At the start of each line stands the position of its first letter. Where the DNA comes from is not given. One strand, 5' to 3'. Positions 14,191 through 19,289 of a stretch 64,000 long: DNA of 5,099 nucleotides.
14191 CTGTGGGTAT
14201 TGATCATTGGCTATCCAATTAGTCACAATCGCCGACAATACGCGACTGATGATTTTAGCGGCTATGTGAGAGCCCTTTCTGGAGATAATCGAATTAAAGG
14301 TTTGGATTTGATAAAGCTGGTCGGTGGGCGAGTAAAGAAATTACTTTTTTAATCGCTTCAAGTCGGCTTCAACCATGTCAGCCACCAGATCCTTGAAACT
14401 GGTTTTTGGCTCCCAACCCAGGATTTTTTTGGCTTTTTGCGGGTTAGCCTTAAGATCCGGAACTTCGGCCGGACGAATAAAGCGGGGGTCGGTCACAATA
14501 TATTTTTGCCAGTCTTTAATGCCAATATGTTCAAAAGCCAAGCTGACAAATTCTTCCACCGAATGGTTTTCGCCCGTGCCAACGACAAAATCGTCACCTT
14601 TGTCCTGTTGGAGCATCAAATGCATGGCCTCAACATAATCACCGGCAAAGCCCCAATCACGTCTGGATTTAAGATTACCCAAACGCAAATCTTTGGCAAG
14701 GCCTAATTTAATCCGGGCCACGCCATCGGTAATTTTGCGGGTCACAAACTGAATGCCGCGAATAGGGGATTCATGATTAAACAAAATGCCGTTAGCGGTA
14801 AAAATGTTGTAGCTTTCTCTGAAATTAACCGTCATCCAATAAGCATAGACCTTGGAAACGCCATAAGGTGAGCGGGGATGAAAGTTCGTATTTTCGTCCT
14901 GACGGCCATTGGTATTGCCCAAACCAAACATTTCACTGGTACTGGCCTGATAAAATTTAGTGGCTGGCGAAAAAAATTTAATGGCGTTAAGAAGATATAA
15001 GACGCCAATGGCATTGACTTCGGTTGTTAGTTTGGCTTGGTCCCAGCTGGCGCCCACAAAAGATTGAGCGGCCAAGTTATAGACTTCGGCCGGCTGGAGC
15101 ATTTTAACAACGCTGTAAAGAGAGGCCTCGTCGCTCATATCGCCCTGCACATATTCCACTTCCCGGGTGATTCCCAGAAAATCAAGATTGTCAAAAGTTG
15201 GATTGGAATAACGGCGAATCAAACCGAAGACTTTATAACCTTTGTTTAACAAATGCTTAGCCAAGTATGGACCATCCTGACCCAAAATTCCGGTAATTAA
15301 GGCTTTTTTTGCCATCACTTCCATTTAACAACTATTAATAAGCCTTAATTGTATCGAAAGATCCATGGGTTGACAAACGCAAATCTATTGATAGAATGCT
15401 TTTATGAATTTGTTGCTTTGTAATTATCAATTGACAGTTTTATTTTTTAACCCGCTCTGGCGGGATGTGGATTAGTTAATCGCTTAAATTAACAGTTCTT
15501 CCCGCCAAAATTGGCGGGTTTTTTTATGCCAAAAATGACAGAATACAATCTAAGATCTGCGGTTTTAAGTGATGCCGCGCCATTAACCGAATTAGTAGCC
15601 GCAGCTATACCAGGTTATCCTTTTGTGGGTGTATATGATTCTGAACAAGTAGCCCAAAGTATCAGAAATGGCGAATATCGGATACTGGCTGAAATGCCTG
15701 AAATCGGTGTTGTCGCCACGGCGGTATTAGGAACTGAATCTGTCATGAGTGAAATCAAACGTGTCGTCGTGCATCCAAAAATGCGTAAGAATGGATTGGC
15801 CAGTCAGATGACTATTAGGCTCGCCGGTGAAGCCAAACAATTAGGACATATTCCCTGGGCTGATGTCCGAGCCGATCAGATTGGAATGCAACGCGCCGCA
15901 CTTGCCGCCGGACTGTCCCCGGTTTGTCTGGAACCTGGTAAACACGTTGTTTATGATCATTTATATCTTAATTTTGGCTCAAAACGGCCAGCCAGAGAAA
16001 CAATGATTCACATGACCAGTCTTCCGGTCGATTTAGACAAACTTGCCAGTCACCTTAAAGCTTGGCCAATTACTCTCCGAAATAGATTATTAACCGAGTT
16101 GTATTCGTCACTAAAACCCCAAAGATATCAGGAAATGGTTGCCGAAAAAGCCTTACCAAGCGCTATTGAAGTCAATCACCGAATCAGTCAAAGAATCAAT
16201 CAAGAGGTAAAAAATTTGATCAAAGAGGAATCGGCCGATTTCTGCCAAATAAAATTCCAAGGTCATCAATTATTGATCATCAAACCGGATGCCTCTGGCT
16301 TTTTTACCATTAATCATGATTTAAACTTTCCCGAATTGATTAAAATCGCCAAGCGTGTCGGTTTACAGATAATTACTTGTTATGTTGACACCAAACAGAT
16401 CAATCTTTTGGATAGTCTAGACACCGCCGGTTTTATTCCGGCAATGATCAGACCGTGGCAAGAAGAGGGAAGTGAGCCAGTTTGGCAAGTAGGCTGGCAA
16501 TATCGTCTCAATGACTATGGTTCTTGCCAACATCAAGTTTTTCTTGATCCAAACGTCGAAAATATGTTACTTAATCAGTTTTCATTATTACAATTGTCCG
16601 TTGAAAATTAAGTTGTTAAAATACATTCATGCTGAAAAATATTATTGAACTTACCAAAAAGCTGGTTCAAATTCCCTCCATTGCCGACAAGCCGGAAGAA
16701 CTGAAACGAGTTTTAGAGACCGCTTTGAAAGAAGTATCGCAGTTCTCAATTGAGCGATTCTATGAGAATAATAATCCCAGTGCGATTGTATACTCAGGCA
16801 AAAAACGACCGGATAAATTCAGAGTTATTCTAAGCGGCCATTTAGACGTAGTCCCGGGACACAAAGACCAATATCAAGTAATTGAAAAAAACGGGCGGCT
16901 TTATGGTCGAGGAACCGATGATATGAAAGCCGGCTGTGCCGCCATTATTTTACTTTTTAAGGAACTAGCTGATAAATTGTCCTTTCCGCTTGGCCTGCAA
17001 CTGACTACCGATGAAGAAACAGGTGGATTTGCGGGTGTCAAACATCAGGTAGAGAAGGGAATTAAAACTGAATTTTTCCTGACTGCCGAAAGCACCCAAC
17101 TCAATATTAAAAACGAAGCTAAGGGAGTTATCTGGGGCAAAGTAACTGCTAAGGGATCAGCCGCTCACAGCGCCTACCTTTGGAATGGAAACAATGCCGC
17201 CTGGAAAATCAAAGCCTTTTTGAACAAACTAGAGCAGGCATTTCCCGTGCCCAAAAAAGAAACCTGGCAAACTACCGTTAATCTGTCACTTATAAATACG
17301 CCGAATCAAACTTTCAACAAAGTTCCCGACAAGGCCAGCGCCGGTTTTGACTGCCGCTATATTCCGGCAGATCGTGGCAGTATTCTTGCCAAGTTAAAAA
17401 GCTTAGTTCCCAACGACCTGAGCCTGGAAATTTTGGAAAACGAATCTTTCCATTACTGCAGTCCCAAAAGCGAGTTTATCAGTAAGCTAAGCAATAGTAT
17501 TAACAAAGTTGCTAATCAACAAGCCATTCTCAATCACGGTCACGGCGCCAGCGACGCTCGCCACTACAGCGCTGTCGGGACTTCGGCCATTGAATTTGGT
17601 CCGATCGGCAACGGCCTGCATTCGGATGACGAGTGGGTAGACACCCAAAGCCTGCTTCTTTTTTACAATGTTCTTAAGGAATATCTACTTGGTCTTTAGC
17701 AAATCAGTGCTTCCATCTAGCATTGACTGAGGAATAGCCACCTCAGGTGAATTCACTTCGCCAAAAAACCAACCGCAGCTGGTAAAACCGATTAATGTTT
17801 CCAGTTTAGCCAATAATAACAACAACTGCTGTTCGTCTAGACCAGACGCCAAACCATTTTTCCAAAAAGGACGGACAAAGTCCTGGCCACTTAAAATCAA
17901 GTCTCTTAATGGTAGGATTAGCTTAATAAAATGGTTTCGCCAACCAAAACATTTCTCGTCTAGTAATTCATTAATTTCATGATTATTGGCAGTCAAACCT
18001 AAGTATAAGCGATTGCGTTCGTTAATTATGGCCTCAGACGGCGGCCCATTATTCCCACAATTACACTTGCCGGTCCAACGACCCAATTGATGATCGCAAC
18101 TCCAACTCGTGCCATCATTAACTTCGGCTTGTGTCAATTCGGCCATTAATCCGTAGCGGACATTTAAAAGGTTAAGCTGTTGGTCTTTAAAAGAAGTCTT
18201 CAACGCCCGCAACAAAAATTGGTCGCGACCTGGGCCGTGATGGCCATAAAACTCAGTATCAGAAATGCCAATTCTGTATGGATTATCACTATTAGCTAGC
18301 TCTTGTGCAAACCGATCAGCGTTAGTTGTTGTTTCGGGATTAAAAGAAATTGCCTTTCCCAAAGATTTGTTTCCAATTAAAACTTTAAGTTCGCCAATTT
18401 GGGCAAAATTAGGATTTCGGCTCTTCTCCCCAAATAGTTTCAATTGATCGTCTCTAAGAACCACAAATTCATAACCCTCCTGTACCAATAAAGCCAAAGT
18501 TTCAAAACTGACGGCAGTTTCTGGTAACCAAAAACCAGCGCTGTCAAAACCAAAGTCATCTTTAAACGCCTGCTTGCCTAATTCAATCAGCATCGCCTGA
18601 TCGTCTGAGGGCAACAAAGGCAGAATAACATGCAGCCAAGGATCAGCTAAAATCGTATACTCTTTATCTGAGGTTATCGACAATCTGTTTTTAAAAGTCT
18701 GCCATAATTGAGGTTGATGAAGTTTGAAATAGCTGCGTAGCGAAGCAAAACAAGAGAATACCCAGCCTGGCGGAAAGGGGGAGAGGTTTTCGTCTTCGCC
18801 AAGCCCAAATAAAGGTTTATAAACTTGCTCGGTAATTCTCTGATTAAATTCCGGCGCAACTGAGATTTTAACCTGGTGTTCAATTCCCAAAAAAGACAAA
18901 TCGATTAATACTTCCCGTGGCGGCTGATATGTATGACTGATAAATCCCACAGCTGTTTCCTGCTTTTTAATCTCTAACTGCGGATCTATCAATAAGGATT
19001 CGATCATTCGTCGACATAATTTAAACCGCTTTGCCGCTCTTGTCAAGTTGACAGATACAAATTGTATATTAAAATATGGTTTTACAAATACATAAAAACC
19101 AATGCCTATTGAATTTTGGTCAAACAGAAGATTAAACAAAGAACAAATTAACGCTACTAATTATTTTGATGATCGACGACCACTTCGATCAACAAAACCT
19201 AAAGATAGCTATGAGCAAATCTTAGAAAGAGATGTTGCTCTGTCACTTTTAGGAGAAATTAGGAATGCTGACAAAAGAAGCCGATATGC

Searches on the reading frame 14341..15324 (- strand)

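Call 61: search_protein_families(library=pfam, proteins=[window:14341-15324:-], max_evalue=0.00001)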
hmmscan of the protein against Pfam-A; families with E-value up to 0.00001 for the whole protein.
window:14341-15324:- (327 aa): 3 families
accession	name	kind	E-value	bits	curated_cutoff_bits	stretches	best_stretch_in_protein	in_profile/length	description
PF16363.11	GDP_Man_Dehyd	-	9.8e-119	397.1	27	1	9-317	1-332/332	GDP-mannose 4,6 dehydratase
PF01370.27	Epimerase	-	7.2e-59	199.5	20.9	1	8-249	1-240/240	NAD dependent epimerase/dehydratase family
PF04321.23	RmlD_sub_bind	-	2.4e-07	30.6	27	1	7-159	2-130/287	RmlD substrate binding domain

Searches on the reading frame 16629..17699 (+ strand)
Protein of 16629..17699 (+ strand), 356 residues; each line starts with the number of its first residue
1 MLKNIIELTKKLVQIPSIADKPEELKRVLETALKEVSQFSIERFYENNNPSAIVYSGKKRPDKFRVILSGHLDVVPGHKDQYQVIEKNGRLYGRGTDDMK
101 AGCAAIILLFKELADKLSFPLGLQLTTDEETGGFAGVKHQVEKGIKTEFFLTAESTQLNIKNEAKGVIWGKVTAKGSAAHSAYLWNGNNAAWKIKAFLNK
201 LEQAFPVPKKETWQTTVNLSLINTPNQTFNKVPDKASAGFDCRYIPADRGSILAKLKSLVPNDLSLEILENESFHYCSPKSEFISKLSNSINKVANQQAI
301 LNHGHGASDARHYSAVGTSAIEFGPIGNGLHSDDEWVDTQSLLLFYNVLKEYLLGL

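Call 61: search_protein_families(library=pfam, proteins=[window:16629-17699:+], max_evalue=0.00001)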
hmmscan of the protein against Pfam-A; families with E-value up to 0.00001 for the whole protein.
window:16629-17699:+ (356 aa): 2 families
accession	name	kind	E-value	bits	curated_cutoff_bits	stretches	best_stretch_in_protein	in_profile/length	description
PF01546.33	Peptidase_M20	-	3.1e-27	96.3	24.6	1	67-353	1-204/206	Peptidase family M20/M25/M40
PF07687.19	M20_dimer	-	4.8e-14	52.6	21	1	163-259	2-98/107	Peptidase dimerisation domain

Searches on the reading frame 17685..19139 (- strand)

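Call 61: search_protein_families(library=pfam, proteins=[window:17685-19139:-], max_evalue=0.00001)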
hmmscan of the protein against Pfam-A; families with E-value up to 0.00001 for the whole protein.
window:17685-19139:- (484 aa): 1 family
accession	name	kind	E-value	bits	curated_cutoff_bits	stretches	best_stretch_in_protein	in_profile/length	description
PF03065.20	Glyco_hydro_57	-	3.7e-18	66.3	21.2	1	36-327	21-275/291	Glycosyl hydrolase family 57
